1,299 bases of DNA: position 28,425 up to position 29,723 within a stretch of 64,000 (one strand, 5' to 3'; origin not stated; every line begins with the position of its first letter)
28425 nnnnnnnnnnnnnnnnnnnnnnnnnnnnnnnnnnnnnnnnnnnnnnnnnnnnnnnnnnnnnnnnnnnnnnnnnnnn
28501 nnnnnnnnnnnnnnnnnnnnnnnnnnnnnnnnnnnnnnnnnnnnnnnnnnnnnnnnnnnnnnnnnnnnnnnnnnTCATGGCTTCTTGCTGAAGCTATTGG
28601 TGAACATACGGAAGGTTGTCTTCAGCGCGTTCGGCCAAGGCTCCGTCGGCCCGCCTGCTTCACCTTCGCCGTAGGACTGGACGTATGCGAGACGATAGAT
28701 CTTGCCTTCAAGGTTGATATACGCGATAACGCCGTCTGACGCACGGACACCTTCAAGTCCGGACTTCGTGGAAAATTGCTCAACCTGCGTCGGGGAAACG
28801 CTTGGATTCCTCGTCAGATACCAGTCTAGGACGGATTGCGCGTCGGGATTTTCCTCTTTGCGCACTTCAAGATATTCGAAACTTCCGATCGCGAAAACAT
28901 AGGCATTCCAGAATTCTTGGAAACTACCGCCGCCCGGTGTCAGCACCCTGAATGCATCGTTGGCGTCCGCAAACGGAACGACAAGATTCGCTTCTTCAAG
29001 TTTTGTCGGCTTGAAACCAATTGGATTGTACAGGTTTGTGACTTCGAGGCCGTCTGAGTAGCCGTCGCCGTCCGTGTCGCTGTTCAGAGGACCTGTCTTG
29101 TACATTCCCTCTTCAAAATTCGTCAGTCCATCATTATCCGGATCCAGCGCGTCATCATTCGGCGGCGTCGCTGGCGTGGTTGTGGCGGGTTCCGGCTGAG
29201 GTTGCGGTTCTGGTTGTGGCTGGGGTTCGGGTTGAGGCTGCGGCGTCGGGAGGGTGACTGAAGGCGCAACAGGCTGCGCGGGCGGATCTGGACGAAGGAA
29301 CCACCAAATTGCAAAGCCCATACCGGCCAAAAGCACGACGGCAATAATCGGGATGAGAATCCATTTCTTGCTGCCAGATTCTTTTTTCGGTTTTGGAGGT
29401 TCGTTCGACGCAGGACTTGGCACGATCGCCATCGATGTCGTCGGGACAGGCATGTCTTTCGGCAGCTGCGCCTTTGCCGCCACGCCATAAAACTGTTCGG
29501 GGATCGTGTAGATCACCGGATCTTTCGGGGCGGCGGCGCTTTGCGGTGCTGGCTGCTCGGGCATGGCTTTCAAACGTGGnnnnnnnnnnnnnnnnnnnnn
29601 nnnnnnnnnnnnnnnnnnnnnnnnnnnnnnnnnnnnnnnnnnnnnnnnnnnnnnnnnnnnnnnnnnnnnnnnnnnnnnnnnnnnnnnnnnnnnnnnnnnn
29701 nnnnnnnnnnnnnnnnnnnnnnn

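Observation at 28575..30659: Three tandem paralogous membrane proteins with PQPEPQ linkers and thrombospondin-type-3-like Ca-binding repeats, directly after the giant gene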

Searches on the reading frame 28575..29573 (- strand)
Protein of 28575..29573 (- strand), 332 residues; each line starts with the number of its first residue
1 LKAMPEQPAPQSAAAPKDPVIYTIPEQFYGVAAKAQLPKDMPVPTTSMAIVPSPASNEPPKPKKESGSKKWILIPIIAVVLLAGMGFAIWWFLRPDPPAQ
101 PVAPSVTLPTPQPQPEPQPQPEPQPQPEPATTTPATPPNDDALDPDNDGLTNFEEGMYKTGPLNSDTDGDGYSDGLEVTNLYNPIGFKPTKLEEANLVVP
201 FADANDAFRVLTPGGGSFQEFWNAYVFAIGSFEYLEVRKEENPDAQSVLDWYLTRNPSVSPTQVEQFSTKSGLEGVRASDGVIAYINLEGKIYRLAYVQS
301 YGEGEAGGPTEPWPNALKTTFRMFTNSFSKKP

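Call 3: search_protein_families(library=pfam, proteins=[window:28575-29573:-], max_evalue=1)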
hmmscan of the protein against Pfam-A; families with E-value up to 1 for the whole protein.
window:28575-29573:- (332 aa): 6 families
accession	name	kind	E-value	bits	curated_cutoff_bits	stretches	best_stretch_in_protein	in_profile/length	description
PF18884.5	TSP3_bac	-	2.2e-06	27.8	25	1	166-179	1-14/22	Bacterial TSP3 repeat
PF14283.11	CD1107-like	-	0.079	13.3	26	1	54-95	111-155/158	Mobile element protein CD1107-like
PF17870.6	Insulin_TMD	-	0.11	13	33.4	1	67-94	13-40/47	Insulin receptor trans-membrane segment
PF19451.5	DUF5989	-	0.42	11.2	27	1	68-85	14-31/49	Family of unknown function (DUF5989)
PF06796.16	NapE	-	0.48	10.5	25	1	72-90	25-43/54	Periplasmic nitrate reductase protein NapE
PF15358.11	TSKS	-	0.94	8.7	27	0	105-136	30-61/395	Testis-specific serine kinase substrate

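Call 4: search_protein_families(library=ncbifam, proteins=[window:28575-29573:-], max_evalue=1)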
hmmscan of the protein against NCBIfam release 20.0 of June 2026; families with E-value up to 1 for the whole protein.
window:28575-29573:- (332 aa): 11 families
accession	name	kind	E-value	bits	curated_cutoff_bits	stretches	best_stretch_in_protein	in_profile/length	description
NF033765.2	gliding_CglD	equivalog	1.6e-05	22.9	400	1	120-180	56-121/1124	adventurous gliding motility lipoprotein CglD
NF033761.1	gliding_GltJ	equivalog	8.6e-05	21.8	450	1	6-142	318-451/671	adventurous gliding motility protein GltJ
NF004285.1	PRK05696.1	equivalog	0.0013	18.5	179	1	63-101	12-50/171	flagellar basal body-associated protein FliL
NF047639.1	throspo3_MtsD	equivalog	0.015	13.5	800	1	140-185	456-501/651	cell-cell cohesion protein MtsD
NF033845.1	MSCRAMM_ClfB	exception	0.015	13.2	999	1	99-172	549-617/871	MSCRAMM family adhesin clumping factor ClfB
TIGR02973.1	nitrate_rd_NapE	equivalog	0.025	14.7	68.8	1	72-92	14-34/42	periplasmic nitrate reductase, NapE protein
NF037973.1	metallo_SslE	exception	0.031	11.6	3000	1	95-131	50-86/1519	lipoprotein metalloprotease SslE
NF040486.1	SrfA_fam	subfamily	0.054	12.9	150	1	12-139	165-286/438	SrfA family protein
NF011715.0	PRK15136.1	equivalog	0.073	11.7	563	1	56-93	7-44/390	multidrug efflux MFS transporter periplasmic adaptor subunit EmrA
NF033483.0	PknB_PASTA_kin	equivalog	0.17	10.9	450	1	54-106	318-370/563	Stk1 family PASTA domain-containing Ser/Thr kinase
NF037978.1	T2SS_GspB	equivalog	0.45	10.8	100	1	73-134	7-66/179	type II secretion system assembly factor GspB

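Call 11: find_homologous_proteins(query=window:28575-29573:-, max_evalue=0.001)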
Query window:28575-29573:- (332 aa): 162 proteins with E <= 0.001 among 8000 candidates; the best 120 are listed.
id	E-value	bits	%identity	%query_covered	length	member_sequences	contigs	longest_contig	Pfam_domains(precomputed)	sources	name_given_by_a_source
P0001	1.7e-104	368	58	99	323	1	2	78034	PF18884.6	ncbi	-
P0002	1.4e-102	361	58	99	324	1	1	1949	PF18884.6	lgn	-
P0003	4.8e-97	343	54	99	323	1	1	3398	PF18884.6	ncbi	-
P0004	2.0e-96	341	54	99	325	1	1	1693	PF18884.6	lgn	-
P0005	2.6e-93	331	55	99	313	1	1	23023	PF18884.6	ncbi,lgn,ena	-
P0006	2.1e-89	318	47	99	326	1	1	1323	-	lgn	-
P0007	3.1e-88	314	50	99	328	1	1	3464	PF18884.6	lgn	-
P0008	3.7e-88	314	53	99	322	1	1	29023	PF18884.6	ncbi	-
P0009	7.0e-86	307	49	99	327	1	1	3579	PF18884.6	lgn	-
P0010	1.3e-84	302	51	99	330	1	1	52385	-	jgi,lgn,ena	-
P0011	3.7e-83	298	50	99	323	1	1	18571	PF18884.6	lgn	-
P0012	1.8e-81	292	47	99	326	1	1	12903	-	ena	-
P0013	7.9e-81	290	45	99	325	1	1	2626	-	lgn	-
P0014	9.5e-81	290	49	99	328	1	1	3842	PF18884.6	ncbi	-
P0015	1.3e-80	289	46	99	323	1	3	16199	-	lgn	-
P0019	8.0e-80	287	49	95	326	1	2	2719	PF18884.6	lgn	-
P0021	1.6e-79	286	49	99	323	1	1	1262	PF18884.6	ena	-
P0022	2.1e-79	285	49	99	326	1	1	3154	PF18884.6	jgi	-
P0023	5.8e-79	284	49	94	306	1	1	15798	PF18884.6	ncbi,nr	ncbi:MAG TPA: hypothetical protein VL283_04585 [Candidatus Baltobacteraceae bacterium]|nr:hypothetic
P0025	9.4e-79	283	49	99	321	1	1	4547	PF18884.6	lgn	-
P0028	2.0e-77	279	49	98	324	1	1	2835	PF18884.6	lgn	-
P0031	4.5e-77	278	49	99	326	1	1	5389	PF18884.6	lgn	-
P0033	1.1e-76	276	46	99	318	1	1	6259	PF18884.6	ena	-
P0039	7.8e-75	270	45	98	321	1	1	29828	PF18884.6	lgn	-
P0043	7.0e-68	247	45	99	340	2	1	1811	PF27998.1,PF18884.6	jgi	jgi:outer membrane biosynthesis protein TonB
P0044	1.0e-67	247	43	99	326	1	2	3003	PF01789.23,PF18884.6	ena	-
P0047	6.7e-67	244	45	99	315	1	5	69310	-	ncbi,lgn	-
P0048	1.9e-64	236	42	98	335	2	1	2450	PF18884.6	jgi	jgi:hypothetical protein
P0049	3.8e-64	235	39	99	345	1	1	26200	PF18884.6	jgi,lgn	jgi:hypothetical protein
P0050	2.0e-62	229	42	95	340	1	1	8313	PF18884.6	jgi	jgi:hypothetical protein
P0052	1.7e-58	216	41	99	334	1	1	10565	PF18884.6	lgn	-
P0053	2.9e-57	212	43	99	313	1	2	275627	PF18884.6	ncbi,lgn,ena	-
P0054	1.1e-28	119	31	99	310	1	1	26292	-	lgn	-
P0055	8.2e-27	112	38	57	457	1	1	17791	PF00041.28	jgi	jgi:hypothetical protein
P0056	2.6e-20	91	45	32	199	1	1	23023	PF18884.6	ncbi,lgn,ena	-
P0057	7.4e-20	89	42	42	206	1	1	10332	PF18884.6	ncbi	-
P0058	1.3e-19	89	66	13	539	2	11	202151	PF18884.6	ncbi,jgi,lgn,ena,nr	ncbi:hypothetical protein HOD96_02850 [Candidatus Falkowbacteria bacterium]|jgi:hypothetical protein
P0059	2.0e-19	88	40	42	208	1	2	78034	PF18884.6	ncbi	-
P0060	5.3e-19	87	38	44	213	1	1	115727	PF18884.6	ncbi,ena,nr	ncbi:MAG: hypothetical protein O3A36_00950 [bacterium]|nr:hypothetical protein [bacterium]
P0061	1.4e-18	85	59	13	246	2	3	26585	PF18884.6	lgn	-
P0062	8.5e-18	83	52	13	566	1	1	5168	PF18884.6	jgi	-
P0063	1.9e-17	81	63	14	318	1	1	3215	PF18884.6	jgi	-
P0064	2.9e-17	81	63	14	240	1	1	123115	PF18884.6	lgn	-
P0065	4.3e-17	80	36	53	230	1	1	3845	PF18884.6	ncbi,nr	ncbi:MAG: hypothetical protein HY980_00435 [Candidatus Magasanikbacteria bacterium]|nr:hypothetical 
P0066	6.9e-16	76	32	61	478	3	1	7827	PF18884.6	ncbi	-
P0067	8.3e-16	76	56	11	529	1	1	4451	PF00691.26,PF18884.6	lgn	-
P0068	1.3e-15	75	32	56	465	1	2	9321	PF18884.6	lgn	-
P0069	2.3e-15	75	31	57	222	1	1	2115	PF18884.6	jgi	jgi:hypothetical protein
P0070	2.7e-15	74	37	36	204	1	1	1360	PF18884.6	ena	-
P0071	3.0e-15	74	28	61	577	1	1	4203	PF18884.6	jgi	jgi:hypothetical protein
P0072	3.2e-15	74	62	14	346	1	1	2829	PF18884.6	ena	-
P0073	4.4e-15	74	44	19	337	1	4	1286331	PF04203.19,PF18884.6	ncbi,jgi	ncbi:MAG: sortase [Candidatus Moraniibacteriota bacterium]|jgi:LPXTG-site transpeptidase (sortase) f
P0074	5.2e-15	73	37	39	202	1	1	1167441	PF18884.6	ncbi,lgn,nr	ncbi:MAG: hypothetical protein QY323_02950 [Patescibacteria group bacterium]|nr:MAG: hypothetical pr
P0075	6.2e-15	73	35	38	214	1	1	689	PF18884.6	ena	-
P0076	3.1e-13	68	35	35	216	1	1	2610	PF18884.6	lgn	-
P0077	1.0e-12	66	36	42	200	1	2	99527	PF18884.6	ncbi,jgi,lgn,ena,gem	ncbi:MAG: hypothetical protein WCT10_02065 [Patescibacteria group bacterium]|jgi:hypothetical protei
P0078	2.2e-12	65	28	78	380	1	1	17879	PF18884.6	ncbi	-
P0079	2.2e-12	65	63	12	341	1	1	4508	PF04203.19,PF18884.6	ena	-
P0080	4.7e-12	64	58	13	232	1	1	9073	PF18884.6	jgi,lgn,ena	-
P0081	1.0e-11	63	67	13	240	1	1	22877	PF18884.6,PF03495.20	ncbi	-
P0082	4.8e-11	60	39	38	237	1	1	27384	PF18884.6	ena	-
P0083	5.8e-11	60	34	43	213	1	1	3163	PF18884.6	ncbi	-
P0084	9.3e-11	60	61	13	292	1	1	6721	PF18884.6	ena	-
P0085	4.2e-10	57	64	13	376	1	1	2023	PF18884.6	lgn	-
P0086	6.1e-10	57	44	17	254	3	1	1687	PF03734.20,PF18884.6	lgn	-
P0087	7.4e-10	57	56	14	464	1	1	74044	PF18884.6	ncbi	-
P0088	1.3e-9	56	55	17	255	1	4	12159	PF03734.20,PF18884.6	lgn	-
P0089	1.6e-9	55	55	13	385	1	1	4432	PF18884.6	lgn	-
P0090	6.6e-9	53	55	17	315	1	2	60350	PF18884.6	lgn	-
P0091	1.0e-8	53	70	13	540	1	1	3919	PF18884.6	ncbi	ncbi:MAG: hypothetical protein ABEJ02_00425 [Candidatus Paceibacteria bacterium]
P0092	1.0e-8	53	55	13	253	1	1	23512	PF03734.20,PF18884.6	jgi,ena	-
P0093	1.3e-8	52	58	18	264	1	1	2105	PF18884.6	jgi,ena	-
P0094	1.3e-8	52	54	20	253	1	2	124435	PF18884.6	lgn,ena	-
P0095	1.4e-8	52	55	16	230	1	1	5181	PF18884.6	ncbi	ncbi:hypothetical protein ACFL29_02230 [Patescibacteria group bacterium]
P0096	3.7e-8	51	50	16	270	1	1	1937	PF03734.20,PF18884.6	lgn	-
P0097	3.9e-8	51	60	16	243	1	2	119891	PF18884.6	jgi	jgi:hypothetical protein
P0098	6.5e-8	50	23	34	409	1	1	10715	PF00691.26,PF18884.6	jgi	-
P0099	8.0e-8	50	48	14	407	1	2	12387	PF18884.6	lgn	-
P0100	9.0e-8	50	58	13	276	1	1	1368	PF18884.6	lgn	-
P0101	9.4e-8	50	54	19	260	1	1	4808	PF18884.6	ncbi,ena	-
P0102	1.2e-7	49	60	14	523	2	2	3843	PF18884.6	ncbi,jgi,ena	-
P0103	1.6e-7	49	57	13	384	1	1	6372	PF00691.26,PF18884.6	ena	-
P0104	1.7e-7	49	46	16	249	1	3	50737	PF03734.20,PF18884.6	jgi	-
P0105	1.8e-7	49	64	13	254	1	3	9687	PF18884.6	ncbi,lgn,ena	ncbi:MAG: hypothetical protein AAB740_01315 [Patescibacteria group bacterium]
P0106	2.0e-7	49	64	13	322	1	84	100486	PF18884.6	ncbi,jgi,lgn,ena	jgi:hypothetical protein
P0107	2.5e-7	48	44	15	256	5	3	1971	PF03734.20,PF18884.6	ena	-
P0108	2.6e-7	48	58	13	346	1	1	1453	PF18884.6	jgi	-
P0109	2.9e-7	48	67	13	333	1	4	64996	PF18884.6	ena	-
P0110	3.4e-7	48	50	15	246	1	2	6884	PF03734.20,PF18884.6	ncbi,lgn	-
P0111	3.7e-7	48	-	-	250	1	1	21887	PF18884.6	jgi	jgi:hypothetical protein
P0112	3.7e-7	48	44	31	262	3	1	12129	PF18884.6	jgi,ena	-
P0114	4.3e-7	47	58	15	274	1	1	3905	PF18884.6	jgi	jgi:hypothetical protein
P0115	5.2e-7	47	41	28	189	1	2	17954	PF18884.6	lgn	-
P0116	6.7e-7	47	47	18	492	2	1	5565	PF00691.26,PF13505.13,PF18884.6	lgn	-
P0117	7.3e-7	47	50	13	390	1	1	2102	PF18884.6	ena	-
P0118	9.1e-7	46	56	17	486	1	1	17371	PF18884.6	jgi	-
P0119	1.2e-6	46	31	44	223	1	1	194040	PF18884.6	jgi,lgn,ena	-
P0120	1.3e-6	46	26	56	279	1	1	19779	PF18884.6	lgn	-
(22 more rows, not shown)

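Call 12: find_encoding_contigs(protein=P0001, flank=10000, max_places=2)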
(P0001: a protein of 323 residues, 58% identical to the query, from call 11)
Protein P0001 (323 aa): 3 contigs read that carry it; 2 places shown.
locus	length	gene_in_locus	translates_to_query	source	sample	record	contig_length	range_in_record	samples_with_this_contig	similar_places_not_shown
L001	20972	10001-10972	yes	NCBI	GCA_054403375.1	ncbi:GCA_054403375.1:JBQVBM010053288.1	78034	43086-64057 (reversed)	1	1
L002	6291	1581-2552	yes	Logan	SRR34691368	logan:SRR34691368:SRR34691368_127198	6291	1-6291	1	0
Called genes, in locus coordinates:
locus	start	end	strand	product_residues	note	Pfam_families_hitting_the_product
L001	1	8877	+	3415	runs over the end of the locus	PF18895:T4SS_pilin, PF17957:Big_7 (weak), PF01833:TIG (faint), PF13205:Big_5 (weak)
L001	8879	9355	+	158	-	PF18884:TSP3_bac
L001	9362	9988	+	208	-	PF18884:TSP3_bac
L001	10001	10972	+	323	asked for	PF18884:TSP3_bac (faint)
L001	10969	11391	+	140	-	PF02130:YbeY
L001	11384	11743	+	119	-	PF01219:DAGK_prokar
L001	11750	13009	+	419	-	PF11104:PilM_2 (faint), PF02491:SHS2_FTSA, PF06723:MreB_Mbl, PF14450:FtsA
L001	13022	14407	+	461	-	PF00091:Tubulin, PF12327:FtsZ_C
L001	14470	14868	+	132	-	PF22811:Zn_ribbon_NrdR (weak), PF03477:ATP-cone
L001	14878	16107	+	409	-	PF10459:Peptidase_S46 (faint), PF00089:Trypsin, PF13365:Trypsin_2, PF13180:PDZ_2, PF00595:PDZ (weak), PF17820:PDZ_6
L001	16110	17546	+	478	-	PF00224:PK, PF03328:HpcH_HpaI (weak), PF02887:PK_C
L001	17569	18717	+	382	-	PF00672:HAMP, PF00512:HisKA, PF13581:HATPase_c_2 (weak), PF02518:HATPase_c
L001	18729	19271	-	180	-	-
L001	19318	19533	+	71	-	-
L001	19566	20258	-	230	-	PF07722:Peptidase_C26, PF00117:GATase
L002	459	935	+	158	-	PF18884:TSP3_bac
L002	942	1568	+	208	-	PF18884:TSP3_bac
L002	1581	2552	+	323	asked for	PF18884:TSP3_bac (faint)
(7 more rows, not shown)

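Call 13: find_encoding_contigs(protein=P0053, flank=10000, max_places=2)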
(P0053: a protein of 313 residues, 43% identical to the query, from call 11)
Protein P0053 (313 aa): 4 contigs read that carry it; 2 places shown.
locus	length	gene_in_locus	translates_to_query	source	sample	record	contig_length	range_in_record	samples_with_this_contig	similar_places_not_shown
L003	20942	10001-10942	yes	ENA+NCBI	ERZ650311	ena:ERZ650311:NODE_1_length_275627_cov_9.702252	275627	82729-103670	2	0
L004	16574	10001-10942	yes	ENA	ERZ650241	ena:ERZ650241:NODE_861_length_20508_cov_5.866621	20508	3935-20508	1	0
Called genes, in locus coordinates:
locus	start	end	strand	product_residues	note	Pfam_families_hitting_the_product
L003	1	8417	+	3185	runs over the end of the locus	PF18895:T4SS_pilin, PF13205:Big_5 (faint), PF17957:Big_7 (weak), PF01833:TIG (faint)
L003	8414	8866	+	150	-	PF18884:TSP3_bac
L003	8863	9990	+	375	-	PF18884:TSP3_bac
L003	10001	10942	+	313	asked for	PF18884:TSP3_bac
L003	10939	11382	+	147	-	PF02130:YbeY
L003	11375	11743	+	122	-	PF01219:DAGK_prokar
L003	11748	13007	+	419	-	PF11104:PilM_2 (faint), PF02491:SHS2_FTSA, PF06723:MreB_Mbl, PF14450:FtsA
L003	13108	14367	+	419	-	PF00091:Tubulin, PF12327:FtsZ_C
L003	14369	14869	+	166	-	PF22811:Zn_ribbon_NrdR, PF03477:ATP-cone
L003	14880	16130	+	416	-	PF00089:Trypsin, PF10459:Peptidase_S46 (faint), PF13365:Trypsin_2, PF13180:PDZ_2, PF00595:PDZ (weak), PF17820:PDZ_6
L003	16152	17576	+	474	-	PF00224:PK, PF03328:HpcH_HpaI (weak), PF02887:PK_C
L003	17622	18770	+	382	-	PF00672:HAMP, PF00512:HisKA, PF13581:HATPase_c_2 (weak), PF02518:HATPase_c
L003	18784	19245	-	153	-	-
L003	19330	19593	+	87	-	-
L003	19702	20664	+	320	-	PF14903:WG_beta_rep (faint)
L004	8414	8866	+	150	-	PF18884:TSP3_bac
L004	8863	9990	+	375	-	PF18884:TSP3_bac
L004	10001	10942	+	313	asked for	PF18884:TSP3_bac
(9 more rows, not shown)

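Call 14: find_encoding_contigs(protein=P0047, flank=10000, max_places=2)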
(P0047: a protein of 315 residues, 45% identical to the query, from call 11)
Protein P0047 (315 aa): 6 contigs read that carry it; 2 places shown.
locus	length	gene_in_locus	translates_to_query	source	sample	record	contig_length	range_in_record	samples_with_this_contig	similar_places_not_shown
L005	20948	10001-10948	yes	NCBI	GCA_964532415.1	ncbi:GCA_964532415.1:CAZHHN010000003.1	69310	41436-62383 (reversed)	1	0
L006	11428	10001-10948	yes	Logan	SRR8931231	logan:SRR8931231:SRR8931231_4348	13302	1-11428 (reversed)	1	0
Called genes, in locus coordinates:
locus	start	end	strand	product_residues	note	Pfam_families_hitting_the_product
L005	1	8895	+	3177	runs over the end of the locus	-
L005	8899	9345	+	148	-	PF18884:TSP3_bac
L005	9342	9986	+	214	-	PF18884:TSP3_bac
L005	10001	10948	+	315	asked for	-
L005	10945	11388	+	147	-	PF02130:YbeY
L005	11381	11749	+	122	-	PF01219:DAGK_prokar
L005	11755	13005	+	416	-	PF11104:PilM_2 (faint), PF02491:SHS2_FTSA, PF06723:MreB_Mbl, PF14450:FtsA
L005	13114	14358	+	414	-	PF00091:Tubulin, PF12327:FtsZ_C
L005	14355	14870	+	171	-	PF22811:Zn_ribbon_NrdR, PF03477:ATP-cone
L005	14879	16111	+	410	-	PF10459:Peptidase_S46 (faint), PF00089:Trypsin, PF13365:Trypsin_2, PF13180:PDZ_2, PF00595:PDZ (weak), PF17820:PDZ_6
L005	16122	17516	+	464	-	PF00224:PK, PF02887:PK_C (weak)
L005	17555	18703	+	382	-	PF00672:HAMP, PF00512:HisKA, PF13581:HATPase_c_2 (weak), PF02518:HATPase_c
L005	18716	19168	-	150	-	-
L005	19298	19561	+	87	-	PF00085:Thioredoxin (weak)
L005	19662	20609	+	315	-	-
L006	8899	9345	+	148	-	PF18884:TSP3_bac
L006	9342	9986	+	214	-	PF18884:TSP3_bac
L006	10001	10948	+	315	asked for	-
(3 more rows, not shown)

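Call 18: find_encoding_contigs(protein=P0054, flank=10000, max_places=2)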
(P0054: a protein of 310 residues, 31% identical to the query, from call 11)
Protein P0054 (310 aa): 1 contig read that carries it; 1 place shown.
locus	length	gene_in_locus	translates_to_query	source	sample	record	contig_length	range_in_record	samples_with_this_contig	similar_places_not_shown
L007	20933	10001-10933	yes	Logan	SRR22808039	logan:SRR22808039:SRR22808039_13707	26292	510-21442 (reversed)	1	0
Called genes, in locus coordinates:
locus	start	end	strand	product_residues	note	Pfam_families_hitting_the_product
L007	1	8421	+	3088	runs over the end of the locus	PF18895:T4SS_pilin (weak), PF13205:Big_5 (weak), PF01833:TIG (faint), PF13205:Big_5, PF13948:DUF4215 (faint)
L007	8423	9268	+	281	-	PF18884:TSP3_bac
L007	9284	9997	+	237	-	-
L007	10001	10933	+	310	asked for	-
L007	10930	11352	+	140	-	PF02130:YbeY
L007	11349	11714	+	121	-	PF01219:DAGK_prokar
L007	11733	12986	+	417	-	PF02491:SHS2_FTSA, PF11104:PilM_2 (weak), PF06723:MreB_Mbl, PF14450:FtsA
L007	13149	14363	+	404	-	PF00091:Tubulin, PF12327:FtsZ_C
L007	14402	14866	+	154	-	PF22811:Zn_ribbon_NrdR, PF03477:ATP-cone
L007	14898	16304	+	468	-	PF00224:PK, PF02887:PK_C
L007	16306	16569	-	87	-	-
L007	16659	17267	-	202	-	-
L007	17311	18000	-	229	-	PF01061:ABC2_membrane, PF12698:ABC2_membrane_3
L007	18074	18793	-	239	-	PF02463:SMC_N (faint), PF00005:ABC_tran, PF13304:AAA_21 (weak)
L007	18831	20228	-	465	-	-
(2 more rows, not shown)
